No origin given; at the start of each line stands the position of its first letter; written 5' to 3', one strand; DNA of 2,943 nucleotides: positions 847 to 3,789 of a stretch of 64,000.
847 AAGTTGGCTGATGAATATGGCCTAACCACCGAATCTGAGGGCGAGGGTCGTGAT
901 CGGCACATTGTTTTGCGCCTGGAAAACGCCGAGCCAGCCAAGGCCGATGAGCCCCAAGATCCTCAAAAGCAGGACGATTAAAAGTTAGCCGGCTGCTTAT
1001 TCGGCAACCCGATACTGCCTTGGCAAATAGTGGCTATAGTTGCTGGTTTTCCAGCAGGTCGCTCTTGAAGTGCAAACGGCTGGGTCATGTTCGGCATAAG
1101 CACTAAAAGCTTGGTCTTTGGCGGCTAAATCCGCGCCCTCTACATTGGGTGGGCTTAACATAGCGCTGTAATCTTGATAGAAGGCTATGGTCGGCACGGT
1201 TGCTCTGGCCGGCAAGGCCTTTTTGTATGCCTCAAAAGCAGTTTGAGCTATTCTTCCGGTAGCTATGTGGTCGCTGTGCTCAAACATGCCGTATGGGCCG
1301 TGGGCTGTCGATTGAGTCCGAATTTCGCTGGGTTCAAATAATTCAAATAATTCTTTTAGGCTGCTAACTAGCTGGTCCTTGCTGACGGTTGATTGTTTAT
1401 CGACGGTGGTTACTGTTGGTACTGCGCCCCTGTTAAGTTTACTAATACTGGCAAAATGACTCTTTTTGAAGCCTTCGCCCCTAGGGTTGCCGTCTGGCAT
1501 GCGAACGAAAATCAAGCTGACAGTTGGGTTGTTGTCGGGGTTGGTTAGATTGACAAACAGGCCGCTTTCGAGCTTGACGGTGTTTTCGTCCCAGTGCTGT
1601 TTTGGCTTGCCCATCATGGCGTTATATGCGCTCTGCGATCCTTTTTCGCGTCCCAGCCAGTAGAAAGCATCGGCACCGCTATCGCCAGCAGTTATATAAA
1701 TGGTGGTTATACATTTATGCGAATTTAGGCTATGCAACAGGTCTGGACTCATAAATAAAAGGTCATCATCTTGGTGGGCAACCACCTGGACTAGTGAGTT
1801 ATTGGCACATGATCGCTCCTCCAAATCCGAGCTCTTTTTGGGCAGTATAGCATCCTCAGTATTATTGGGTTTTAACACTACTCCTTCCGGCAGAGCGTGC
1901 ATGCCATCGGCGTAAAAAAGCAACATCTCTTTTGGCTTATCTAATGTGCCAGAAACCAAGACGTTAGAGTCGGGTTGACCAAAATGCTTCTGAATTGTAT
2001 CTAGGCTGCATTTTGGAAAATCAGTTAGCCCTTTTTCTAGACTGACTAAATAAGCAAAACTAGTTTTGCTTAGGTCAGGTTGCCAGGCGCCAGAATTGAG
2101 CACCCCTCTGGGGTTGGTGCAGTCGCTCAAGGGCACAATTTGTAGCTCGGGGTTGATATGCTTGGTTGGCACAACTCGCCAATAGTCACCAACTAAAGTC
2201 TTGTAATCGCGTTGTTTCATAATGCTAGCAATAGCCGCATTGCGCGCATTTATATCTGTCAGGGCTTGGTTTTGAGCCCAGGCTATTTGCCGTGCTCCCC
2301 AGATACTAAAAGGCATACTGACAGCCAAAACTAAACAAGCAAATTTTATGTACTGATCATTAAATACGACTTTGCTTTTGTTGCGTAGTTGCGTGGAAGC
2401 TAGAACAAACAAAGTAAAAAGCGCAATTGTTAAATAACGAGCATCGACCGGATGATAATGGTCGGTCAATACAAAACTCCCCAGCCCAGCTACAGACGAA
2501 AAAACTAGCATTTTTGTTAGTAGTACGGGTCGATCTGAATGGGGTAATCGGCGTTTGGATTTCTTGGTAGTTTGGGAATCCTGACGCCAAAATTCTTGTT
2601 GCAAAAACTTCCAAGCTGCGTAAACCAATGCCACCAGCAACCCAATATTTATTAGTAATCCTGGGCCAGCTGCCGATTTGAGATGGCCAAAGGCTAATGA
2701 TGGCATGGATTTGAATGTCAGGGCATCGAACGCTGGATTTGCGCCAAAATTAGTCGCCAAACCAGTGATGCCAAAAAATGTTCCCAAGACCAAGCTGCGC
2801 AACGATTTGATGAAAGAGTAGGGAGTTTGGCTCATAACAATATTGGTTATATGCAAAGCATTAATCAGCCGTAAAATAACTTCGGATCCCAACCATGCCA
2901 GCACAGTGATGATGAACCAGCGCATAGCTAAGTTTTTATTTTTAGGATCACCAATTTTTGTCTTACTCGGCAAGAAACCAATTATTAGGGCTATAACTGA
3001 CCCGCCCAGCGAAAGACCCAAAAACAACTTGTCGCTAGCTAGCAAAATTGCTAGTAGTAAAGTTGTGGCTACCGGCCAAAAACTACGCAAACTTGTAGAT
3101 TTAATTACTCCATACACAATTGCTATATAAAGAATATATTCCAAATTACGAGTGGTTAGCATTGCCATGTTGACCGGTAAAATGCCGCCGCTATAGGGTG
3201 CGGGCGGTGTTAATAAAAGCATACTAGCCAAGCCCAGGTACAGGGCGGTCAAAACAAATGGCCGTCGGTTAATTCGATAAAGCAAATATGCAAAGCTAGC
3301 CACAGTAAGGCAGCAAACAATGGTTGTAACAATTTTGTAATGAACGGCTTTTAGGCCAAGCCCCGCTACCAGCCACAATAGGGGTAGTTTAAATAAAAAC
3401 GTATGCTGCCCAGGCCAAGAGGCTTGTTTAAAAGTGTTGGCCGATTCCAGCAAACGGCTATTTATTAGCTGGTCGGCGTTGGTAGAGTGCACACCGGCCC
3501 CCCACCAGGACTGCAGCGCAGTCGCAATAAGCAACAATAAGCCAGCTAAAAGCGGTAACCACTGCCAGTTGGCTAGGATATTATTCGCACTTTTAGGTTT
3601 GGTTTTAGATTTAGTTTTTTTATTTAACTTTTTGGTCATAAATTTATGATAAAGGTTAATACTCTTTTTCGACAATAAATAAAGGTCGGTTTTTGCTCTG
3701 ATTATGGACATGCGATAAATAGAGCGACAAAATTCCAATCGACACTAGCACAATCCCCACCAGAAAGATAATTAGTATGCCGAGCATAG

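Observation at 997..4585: GT-C glycosyltransferase fused to a PIG-L/LmbE deacetylase, adjacent to an ArnC/GtrB-like GT2: possible Arn-like amino-sugar envelope modification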

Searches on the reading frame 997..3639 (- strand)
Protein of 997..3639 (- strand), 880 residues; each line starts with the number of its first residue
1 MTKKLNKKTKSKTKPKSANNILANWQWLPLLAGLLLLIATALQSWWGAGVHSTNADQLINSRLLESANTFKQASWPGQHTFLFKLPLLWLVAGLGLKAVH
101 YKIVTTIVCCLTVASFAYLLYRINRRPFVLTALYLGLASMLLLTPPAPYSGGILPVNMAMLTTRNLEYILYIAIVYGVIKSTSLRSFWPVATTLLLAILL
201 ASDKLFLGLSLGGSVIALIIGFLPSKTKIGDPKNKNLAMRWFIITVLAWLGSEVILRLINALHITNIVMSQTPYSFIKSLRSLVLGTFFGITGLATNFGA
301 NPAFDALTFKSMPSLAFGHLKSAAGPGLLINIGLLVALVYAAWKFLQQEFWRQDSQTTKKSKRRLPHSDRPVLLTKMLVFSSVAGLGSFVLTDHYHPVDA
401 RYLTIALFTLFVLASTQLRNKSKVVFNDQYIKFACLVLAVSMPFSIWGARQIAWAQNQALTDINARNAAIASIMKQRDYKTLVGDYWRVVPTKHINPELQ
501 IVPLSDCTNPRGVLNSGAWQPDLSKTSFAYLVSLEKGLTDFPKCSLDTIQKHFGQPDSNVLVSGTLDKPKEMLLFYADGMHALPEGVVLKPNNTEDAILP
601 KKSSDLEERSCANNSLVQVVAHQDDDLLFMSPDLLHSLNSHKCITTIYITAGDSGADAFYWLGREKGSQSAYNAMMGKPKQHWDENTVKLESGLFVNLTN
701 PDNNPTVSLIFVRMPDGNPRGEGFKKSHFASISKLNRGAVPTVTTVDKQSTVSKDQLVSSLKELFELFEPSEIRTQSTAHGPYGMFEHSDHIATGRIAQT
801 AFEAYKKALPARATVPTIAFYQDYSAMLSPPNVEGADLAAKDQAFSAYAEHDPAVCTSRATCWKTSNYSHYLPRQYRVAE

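Call 3: search_protein_families(library=pfam, proteins=[window:997-3639:-], max_evalue=0.01)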
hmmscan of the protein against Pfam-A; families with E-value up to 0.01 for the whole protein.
window:997-3639:- (880 aa): 1 family
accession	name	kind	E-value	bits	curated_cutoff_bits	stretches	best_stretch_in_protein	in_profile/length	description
PF02585.22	PIG-L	-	1.3e-08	35.9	28.2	1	618-801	2-128/129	GlcNAc-PI de-N-acetylase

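Call 4: search_protein_families(library=ncbifam, proteins=[window:997-3639:-], max_evalue=0.01)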
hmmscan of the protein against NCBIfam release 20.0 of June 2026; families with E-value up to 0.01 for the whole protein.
window:997-3639:- (880 aa): 0 families

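Call 5: find_homologous_proteins(query=window:997-3639:-, max_evalue=0.001)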
Query window:997-3639:- (880 aa): 620 proteins with E <= 0.001 among 8000 candidates; the best 120 are listed.
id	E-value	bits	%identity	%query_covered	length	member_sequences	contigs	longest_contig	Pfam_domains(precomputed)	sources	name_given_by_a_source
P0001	0.0e+0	2005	100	100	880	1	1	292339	PF02585.23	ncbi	-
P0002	3.1e-236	805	45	100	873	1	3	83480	PF02585.23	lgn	-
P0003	3.4e-235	801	45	96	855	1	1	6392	PF02585.23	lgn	-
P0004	3.1e-233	795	44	99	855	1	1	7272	PF02585.23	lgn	-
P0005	1.3e-229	783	45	96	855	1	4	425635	PF02585.23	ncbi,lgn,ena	-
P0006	2.6e-221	755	38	95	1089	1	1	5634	PF02585.23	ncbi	-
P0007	2.1e-214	732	44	97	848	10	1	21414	PF02585.23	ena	-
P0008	3.5e-205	702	43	94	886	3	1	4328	PF02585.23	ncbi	-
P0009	4.2e-204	698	42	99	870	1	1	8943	PF02585.23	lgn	-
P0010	4.4e-204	698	42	96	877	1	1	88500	PF02585.23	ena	-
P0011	3.1e-202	692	41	100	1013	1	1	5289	PF02585.23,PF04138.21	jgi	jgi:LmbE family N-acetylglucosaminyl deacetylase/putative flippase GtrA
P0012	7.4e-202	691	41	99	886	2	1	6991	PF02585.23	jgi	-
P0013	2.4e-201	689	44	95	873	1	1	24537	PF02585.23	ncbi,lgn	-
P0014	6.4e-201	688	41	99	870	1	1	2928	PF02585.23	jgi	jgi:LmbE family N-acetylglucosaminyl deacetylase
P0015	1.1e-200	687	41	99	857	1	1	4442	PF02585.23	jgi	jgi:LmbE family N-acetylglucosaminyl deacetylase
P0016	2.2e-200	686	42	96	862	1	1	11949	PF02585.23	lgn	-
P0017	1.2e-199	684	42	96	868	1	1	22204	PF02585.23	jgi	jgi:LmbE family N-acetylglucosaminyl deacetylase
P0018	1.5e-199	683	40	99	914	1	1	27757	PF02585.23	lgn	-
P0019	2.3e-199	683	43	96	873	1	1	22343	PF02585.23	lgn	-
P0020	3.1e-199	682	41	96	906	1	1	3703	PF02585.23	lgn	-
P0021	6.4e-199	681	41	100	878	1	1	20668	PF02585.23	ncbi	-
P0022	1.3e-198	680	42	96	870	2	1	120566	PF02585.23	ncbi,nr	ncbi:MAG TPA: PIG-L family deacetylase [Patescibacteria group bacterium]|nr:PIG-L family deacetylase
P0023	1.4e-198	680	42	99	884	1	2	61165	PF02585.23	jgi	jgi:LmbE family N-acetylglucosaminyl deacetylase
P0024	2.3e-198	679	42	96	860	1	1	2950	PF02585.23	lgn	-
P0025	2.8e-198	679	40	97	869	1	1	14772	PF02585.23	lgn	-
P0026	4.5e-198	678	42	96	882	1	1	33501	PF02585.23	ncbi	-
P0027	2.9e-197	676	41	96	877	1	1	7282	PF02585.23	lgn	-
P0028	4.2e-197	675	42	94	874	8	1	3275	PF02585.23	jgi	jgi:LmbE family N-acetylglucosaminyl deacetylase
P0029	4.5e-197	675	38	95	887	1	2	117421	PF02585.23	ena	-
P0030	5.1e-197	675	41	100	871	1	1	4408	PF02585.23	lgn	-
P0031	8.4e-197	674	41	96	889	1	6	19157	PF02585.23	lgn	-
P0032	9.5e-197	674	41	100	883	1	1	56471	PF02585.23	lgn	-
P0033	9.5e-197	674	41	96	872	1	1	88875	PF02585.23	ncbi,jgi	-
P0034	1.7e-196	673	42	96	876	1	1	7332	PF02585.23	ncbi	-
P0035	1.9e-196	673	40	96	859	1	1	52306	PF02585.23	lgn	-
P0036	2.1e-196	673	41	96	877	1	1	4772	PF02585.23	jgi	jgi:LmbE family N-acetylglucosaminyl deacetylase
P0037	2.5e-196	673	41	96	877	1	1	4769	PF02585.23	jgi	jgi:LmbE family N-acetylglucosaminyl deacetylase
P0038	3.3e-196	672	41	96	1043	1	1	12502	PF02585.23,PF04138.21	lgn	-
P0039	3.9e-196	672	41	96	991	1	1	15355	PF02585.23,PF04138.21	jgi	jgi:putative flippase GtrA/LmbE family N-acetylglucosaminyl deacetylase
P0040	7.3e-196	671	40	96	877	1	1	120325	PF02585.23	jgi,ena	-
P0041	8.8e-196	671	41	95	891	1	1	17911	PF02585.23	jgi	jgi:LmbE family N-acetylglucosaminyl deacetylase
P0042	1.1e-195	671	41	96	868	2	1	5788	PF02585.23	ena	-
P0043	1.4e-195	670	40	100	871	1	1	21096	PF02585.23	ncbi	-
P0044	1.4e-195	670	40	99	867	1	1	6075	PF02585.23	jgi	jgi:LmbE family N-acetylglucosaminyl deacetylase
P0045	3.3e-195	669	42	95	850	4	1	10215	PF02585.23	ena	-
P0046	4.6e-195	668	41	97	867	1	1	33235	PF02585.23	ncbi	-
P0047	7.3e-195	668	41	96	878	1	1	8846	PF02585.23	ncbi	-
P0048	8.3e-195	668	41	99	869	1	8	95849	PF02585.23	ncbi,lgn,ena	ncbi:MAG TPA: PIG-L family deacetylase [Candidatus Saccharimonadales bacterium]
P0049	8.3e-195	668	40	99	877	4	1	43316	PF02585.23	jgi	jgi:LmbE family N-acetylglucosaminyl deacetylase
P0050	9.7e-195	667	39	96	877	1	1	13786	PF02585.23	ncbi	-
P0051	9.8e-195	667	42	96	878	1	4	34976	PF02585.23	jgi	jgi:LmbE family N-acetylglucosaminyl deacetylase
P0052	1.1e-194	667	42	97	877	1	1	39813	PF02585.23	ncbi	-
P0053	1.1e-194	667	42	94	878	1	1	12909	PF02585.23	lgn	-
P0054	1.8e-194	667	41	95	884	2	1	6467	PF02585.23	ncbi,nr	ncbi:MAG TPA: PIG-L family deacetylase, partial [Candidatus Saccharimonadales bacterium]|nr:PIG-L fa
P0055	3.0e-194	666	41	94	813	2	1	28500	PF02585.23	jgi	-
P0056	3.6e-194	666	42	96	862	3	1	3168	PF02585.23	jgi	-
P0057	4.0e-194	665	41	96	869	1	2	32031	PF02585.23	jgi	jgi:LmbE family N-acetylglucosaminyl deacetylase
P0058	4.3e-194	665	41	96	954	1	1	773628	PF02585.23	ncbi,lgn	-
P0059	5.1e-194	665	41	96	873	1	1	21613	PF02585.23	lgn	-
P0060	6.1e-194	665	41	96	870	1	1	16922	PF02585.23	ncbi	ncbi:MAG: PIG-L family deacetylase [Candidatus Saccharimonadales bacterium]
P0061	7.6e-194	664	42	94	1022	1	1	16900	PF02585.23,PF04138.21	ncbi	-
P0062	1.0e-193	664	42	97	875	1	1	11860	PF02585.23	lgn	-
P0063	1.3e-193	664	42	94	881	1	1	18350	PF02585.23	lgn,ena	-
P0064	1.4e-193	664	43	96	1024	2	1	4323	PF02585.23,PF04138.21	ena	-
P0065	1.6e-193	663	39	94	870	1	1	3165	PF02585.23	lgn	-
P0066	1.9e-193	663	40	98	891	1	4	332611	PF02585.23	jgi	jgi:LmbE family N-acetylglucosaminyl deacetylase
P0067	2.5e-193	663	41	94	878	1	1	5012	PF02585.23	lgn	-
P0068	3.9e-193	662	40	97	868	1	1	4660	PF02585.23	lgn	-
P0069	5.0e-193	662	42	99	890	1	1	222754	PF02585.23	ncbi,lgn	-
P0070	5.5e-193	662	40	96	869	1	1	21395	PF02585.23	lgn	-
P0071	5.5e-193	662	41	95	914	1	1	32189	PF02585.23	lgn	-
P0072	8.4e-193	661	39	100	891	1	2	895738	PF02585.23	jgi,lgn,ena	-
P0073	1.0e-192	661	42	96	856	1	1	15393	PF02585.23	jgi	jgi:LmbE family N-acetylglucosaminyl deacetylase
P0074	1.1e-192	661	40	100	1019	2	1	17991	PF02585.23,PF04138.21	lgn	-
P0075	1.2e-192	661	40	95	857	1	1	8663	PF02585.23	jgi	jgi:LmbE family N-acetylglucosaminyl deacetylase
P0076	1.4e-192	660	39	99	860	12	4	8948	PF02585.23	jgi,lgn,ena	-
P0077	1.5e-192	660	40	96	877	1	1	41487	PF02585.23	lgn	-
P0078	2.1e-192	660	42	95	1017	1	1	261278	PF02585.23,PF04138.21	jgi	jgi:LmbE family N-acetylglucosaminyl deacetylase/putative flippase GtrA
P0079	2.3e-192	660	40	99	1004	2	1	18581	PF02585.23,PF04138.21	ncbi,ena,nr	ncbi:MAG TPA: PIG-L family deacetylase [Candidatus Saccharimonadales bacterium]|nr:PIG-L family deac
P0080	3.0e-192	659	39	99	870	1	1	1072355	PF02585.23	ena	-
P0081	6.0e-192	658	40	96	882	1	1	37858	PF02585.23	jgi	jgi:LmbE family N-acetylglucosaminyl deacetylase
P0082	8.8e-192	658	40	97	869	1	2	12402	PF02585.23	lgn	-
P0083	1.0e-191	657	41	100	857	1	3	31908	PF02585.23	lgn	-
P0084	1.0e-191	657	40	96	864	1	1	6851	PF02585.23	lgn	-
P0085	1.3e-191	657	41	97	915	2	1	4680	PF02585.23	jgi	-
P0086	1.3e-191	657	40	96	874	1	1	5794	PF02585.23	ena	-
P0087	1.4e-191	657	42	94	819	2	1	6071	PF02585.23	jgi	jgi:LmbE family N-acetylglucosaminyl deacetylase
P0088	1.7e-191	657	41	96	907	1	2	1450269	PF02585.23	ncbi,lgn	-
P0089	1.7e-191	657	41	96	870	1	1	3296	PF02585.23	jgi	jgi:LmbE family N-acetylglucosaminyl deacetylase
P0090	2.1e-191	656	41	96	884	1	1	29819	PF02585.23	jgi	jgi:LmbE family N-acetylglucosaminyl deacetylase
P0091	2.1e-191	656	40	96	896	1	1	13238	PF02585.23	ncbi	ncbi:MAG: PIG-L family deacetylase [Candidatus Saccharimonadales bacterium]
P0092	2.4e-191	656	41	96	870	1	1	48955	PF02585.23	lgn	-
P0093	2.6e-191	656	41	94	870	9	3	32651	PF02585.23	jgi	-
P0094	3.2e-191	656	41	99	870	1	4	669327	PF02585.23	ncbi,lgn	-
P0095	3.4e-191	656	40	96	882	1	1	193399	PF02585.23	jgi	jgi:LmbE family N-acetylglucosaminyl deacetylase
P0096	3.6e-191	656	40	96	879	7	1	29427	PF02585.23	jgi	jgi:LmbE family N-acetylglucosaminyl deacetylase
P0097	3.6e-191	656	40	99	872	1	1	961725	PF02585.23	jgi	jgi:LmbE family N-acetylglucosaminyl deacetylase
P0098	4.6e-191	655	41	96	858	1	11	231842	PF02585.23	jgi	jgi:LmbE family N-acetylglucosaminyl deacetylase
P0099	4.9e-191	655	39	99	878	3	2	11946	PF02585.23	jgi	-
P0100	5.1e-191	655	41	99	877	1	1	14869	PF02585.23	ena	-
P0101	6.4e-191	655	42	96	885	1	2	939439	PF02585.23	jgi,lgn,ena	-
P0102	6.8e-191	655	41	96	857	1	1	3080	PF02585.23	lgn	-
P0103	7.1e-191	655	41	96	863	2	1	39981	PF02585.23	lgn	-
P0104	7.9e-191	654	39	96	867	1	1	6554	PF02585.23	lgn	-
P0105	8.1e-191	654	40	94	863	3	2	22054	PF02585.23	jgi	jgi:LmbE family N-acetylglucosaminyl deacetylase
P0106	1.2e-190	654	39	99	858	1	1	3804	PF02585.23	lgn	-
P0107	1.3e-190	654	41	96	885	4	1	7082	PF02585.23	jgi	jgi:LmbE family N-acetylglucosaminyl deacetylase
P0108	1.3e-190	654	41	96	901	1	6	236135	PF02585.23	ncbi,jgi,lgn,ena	-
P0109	1.4e-190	654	39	100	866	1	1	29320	PF02585.23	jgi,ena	-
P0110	1.6e-190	653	40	96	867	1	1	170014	PF02585.23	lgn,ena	-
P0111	1.8e-190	653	40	99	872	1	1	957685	PF02585.23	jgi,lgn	jgi:LmbE family N-acetylglucosaminyl deacetylase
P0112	2.1e-190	653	41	94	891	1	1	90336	PF02585.23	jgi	jgi:LmbE family N-acetylglucosaminyl deacetylase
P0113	2.2e-190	653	41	96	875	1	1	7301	PF02585.23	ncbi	-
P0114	2.9e-190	653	40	95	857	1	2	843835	PF02585.23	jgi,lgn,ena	-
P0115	3.1e-190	653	41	97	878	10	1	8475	PF02585.23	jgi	jgi:LmbE family N-acetylglucosaminyl deacetylase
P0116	3.1e-190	652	41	97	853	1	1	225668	PF02585.23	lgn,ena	-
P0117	3.3e-190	652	39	97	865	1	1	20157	PF02585.23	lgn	-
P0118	4.7e-190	652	40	96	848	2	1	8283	PF02585.23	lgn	-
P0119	6.9e-190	651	40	96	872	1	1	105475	PF02585.23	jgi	jgi:LmbE family N-acetylglucosaminyl deacetylase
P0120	8.7e-190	651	40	98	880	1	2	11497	PF02585.23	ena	-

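Call 14: find_encoding_contigs(protein=window:997-3639:-, flank=10000, max_places=3)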
Protein window:997-3639:- (880 aa): no gene with exactly this product is on record in the collection.

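Call 15: find_encoding_contigs(protein=P0005, flank=8000, max_places=2)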
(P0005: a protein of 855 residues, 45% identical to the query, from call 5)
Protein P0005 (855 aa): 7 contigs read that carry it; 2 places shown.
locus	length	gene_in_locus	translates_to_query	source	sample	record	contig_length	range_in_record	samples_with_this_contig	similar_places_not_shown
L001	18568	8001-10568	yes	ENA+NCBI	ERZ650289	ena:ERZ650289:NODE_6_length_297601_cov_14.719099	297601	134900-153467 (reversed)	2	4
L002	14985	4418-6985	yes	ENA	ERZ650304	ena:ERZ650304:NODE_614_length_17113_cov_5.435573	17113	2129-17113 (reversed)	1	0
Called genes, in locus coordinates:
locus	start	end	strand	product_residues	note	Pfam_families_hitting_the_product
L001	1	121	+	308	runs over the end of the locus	PF01073:3Beta_HSD, PF01370:Epimerase, PF02719:Polysacc_synt_2, PF04321:RmlD_sub_bind, PF05368:NmrA, PF07993:NAD_binding_4 (faint), PF13460:NAD_binding_10, PF16363:GDP_Man_Dehyd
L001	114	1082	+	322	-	PF00535:Glycos_transf_2, PF10111:Glyco_tranf_2_2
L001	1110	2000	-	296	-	PF00535:Glycos_transf_2, PF10111:Glyco_tranf_2_2, PF13641:Glyco_tranf_2_3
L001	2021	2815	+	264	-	PF04230:PS_pyruv_trans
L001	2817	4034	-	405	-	PF00005:ABC_tran, PF14524:Wzt_C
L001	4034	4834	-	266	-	PF01061:ABC2_membrane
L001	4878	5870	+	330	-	PF00535:Glycos_transf_2, PF10111:Glyco_tranf_2_2, PF13641:Glyco_tranf_2_3, PF13632:Glyco_trans_2_3 (faint)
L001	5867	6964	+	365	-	PF13439:Glyco_transf_4, PF13579:Glyco_trans_4_4 (weak), PF20706:GT4-conflict, PF00534:Glycos_transf_1, PF13692:Glyco_trans_1_4, PF13524:Glyco_trans_1_2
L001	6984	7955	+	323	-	PF00535:Glycos_transf_2, PF10111:Glyco_tranf_2_2 (faint), PF13641:Glyco_tranf_2_3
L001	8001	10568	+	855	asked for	PF02585:PIG-L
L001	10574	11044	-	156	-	PF13083:KH_KhpA-B (weak), PF01424:R3H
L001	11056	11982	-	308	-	PF02096:60KD_IMP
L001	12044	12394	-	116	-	PF00825:Ribonuclease_P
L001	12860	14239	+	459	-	PF11638:DnaA_N, PF00308:Bac_DnaA, PF01695:IstB_IS21 (weak), PF00004:AAA (faint), PF08299:Bac_DnaA_C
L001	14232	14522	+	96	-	-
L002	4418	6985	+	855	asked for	PF02585:PIG-L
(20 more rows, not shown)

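Call 16: find_encoding_contigs(protein=P0080, flank=8000, max_places=2)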
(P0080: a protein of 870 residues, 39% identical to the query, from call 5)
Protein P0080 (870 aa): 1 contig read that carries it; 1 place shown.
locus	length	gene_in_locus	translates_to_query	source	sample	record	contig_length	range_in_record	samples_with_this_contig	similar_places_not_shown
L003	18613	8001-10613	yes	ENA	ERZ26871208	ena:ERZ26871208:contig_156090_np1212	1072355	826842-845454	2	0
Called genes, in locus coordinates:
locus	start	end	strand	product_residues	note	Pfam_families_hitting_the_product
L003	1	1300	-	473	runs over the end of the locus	PF13439:Glyco_transf_4, PF20706:GT4-conflict, PF00534:Glycos_transf_1, PF13692:Glyco_trans_1_4, PF13524:Glyco_trans_1_2 (weak)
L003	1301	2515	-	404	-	PF00005:ABC_tran, PF13304:AAA_21 (faint), PF14524:Wzt_C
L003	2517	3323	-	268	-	PF01061:ABC2_membrane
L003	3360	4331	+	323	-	PF01073:3Beta_HSD (weak), PF01370:Epimerase, PF04321:RmlD_sub_bind, PF07993:NAD_binding_4 (faint), PF16363:GDP_Man_Dehyd, PF13460:NAD_binding_10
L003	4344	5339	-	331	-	PF01370:Epimerase, PF04321:RmlD_sub_bind, PF05368:NmrA (weak), PF16363:GDP_Man_Dehyd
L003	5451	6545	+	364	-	PF13439:Glyco_transf_4, PF20706:GT4-conflict, PF00534:Glycos_transf_1, PF13692:Glyco_trans_1_4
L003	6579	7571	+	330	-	PF00535:Glycos_transf_2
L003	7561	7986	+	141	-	PF04138:GtrA_DPMS_TM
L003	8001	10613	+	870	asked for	PF02585:PIG-L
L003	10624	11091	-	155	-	PF13083:KH_KhpA-B (weak), PF01424:R3H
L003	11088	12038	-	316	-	PF02096:60KD_IMP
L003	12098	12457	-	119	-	PF00825:Ribonuclease_P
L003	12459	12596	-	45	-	PF00468:Ribosomal_L34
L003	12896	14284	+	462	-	PF11638:DnaA_N, PF00308:Bac_DnaA, PF01695:IstB_IS21 (weak), PF00004:AAA (weak), PF08299:Bac_DnaA_C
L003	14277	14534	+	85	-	-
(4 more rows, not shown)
